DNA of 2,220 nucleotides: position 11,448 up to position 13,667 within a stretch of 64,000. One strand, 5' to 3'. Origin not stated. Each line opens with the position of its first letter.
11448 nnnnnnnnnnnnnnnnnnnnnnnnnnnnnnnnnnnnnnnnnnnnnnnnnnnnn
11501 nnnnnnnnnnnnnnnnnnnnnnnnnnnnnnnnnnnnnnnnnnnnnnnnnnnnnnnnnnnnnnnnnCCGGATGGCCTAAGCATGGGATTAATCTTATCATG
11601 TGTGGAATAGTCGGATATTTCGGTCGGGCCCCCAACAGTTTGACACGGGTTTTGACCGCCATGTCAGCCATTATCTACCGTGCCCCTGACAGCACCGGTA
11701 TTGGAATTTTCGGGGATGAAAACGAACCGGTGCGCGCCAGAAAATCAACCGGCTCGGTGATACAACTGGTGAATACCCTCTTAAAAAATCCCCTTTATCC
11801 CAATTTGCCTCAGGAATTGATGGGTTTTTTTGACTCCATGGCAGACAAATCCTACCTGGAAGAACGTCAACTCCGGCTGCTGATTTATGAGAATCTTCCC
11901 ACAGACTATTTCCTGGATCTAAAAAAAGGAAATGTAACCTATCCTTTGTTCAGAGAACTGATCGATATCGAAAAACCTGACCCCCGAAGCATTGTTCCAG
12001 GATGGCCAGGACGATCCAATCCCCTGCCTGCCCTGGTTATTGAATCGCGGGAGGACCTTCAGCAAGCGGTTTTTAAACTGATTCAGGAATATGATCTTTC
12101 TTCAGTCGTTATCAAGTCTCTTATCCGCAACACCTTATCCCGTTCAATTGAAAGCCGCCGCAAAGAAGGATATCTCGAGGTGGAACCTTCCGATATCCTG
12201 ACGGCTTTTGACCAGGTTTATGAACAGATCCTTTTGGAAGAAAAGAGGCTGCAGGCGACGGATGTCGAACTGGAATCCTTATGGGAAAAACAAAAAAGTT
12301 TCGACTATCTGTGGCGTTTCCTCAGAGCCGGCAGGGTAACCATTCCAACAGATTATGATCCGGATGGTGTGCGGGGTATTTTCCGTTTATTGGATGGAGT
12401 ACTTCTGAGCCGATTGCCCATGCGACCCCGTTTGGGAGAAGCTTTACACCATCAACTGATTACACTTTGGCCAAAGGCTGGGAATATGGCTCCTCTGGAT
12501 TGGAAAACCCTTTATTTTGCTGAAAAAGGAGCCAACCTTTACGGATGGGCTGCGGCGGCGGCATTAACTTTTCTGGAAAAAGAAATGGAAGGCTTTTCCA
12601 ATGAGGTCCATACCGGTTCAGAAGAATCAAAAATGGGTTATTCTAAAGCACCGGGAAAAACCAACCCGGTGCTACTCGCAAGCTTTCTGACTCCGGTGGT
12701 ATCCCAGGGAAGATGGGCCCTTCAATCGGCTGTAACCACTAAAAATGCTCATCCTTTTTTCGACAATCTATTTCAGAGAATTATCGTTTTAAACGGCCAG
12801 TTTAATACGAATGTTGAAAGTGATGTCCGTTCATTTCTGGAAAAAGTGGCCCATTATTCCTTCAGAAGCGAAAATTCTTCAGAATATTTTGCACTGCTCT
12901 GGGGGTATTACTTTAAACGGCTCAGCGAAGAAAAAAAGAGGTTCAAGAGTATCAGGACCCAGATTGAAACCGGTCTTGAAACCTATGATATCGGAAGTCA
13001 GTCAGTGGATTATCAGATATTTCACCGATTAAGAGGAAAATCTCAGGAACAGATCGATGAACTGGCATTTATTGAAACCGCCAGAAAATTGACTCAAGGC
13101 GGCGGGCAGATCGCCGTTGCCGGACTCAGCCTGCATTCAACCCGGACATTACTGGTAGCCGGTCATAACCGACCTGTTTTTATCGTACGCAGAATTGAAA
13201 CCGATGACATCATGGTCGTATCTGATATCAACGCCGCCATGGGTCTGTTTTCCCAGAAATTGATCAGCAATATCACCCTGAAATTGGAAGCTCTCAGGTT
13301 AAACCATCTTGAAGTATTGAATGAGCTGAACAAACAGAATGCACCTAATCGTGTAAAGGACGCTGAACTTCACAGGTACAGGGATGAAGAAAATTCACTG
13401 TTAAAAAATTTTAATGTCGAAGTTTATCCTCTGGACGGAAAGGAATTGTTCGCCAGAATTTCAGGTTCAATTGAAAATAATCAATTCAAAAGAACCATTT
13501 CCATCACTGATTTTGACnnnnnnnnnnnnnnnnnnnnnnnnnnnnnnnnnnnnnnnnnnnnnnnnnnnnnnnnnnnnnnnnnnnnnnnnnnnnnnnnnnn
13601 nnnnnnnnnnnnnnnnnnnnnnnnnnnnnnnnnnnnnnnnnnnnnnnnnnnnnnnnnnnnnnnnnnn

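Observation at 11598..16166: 1522-aa GlmS-like amidotransferase with internalised C-terminal tail motif and a second SIS-like module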

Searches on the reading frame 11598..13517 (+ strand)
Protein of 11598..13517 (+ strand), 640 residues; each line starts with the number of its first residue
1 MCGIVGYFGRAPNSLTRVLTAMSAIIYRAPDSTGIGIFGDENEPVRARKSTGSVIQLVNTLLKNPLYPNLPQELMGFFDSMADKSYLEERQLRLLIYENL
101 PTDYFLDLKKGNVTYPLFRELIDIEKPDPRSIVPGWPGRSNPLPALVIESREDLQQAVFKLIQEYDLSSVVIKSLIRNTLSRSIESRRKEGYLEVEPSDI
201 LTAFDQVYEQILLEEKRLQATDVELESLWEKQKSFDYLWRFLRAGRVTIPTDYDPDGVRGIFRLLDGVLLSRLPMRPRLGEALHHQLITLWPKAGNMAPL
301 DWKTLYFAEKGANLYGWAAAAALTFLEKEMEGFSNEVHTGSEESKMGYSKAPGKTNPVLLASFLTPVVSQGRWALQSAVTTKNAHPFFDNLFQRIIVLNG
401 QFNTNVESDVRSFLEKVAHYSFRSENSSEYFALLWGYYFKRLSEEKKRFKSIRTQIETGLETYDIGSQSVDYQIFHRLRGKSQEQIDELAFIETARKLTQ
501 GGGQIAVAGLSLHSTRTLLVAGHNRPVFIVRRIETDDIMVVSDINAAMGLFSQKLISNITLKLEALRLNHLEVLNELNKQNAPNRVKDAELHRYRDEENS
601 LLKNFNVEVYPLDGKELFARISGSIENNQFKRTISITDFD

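Call 34: predict_structure(alignment_id=A3)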
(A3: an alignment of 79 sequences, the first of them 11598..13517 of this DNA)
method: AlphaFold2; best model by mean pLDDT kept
length: 640 residues; sequences in the alignment: 79
mean_pLDDT: 87.5   pTM: 0.88
mean pLDDT of the five models: 87.5, 87.0, 86.8, 85.7, 85.2
residues with pLDDT >= 90: 408; 70-90: 171; 50-70: 36; < 50: 25
segments of 3 or more residues with pLDDT < 50: 215-224, 336-349
pLDDT, mean of each block of 10 residues (from residue 1): 85 92 71 89 93 88 92 80 70 93 92 92 87 92 87 92 90 94 90 85 90 50 51 87 90 92 96 92 93 77 95 96 91 55 46 87 92 62 89 93 92 94 85 97 92 88 78 88 96 96 94 96 95 93 93 93 93 94 94 97 96 94 87 94
secondary structure, 60 per line:
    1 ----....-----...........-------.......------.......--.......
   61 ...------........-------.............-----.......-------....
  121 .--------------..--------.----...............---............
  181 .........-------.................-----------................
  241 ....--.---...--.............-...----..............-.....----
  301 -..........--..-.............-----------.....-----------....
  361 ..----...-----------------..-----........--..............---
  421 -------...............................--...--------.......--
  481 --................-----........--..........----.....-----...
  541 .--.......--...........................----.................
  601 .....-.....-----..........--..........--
elements in order: E5-8 H14-24 E32-38 E45-51 H54-63 H70-77 H85-97 H103-109 H118-121 H151-165 H169-189 H197-213 H225-244 H257-268 H277-290 H292-296 H302-311 H317-329 H341-345 H357-362 E367-369 E394-401 H404-417 H428-458 H472-478 H483-498 E504-511 E514-523 E528-532 E538-541 H544-550 H553-579 H584-605 E607-611 E617-626 E629-638
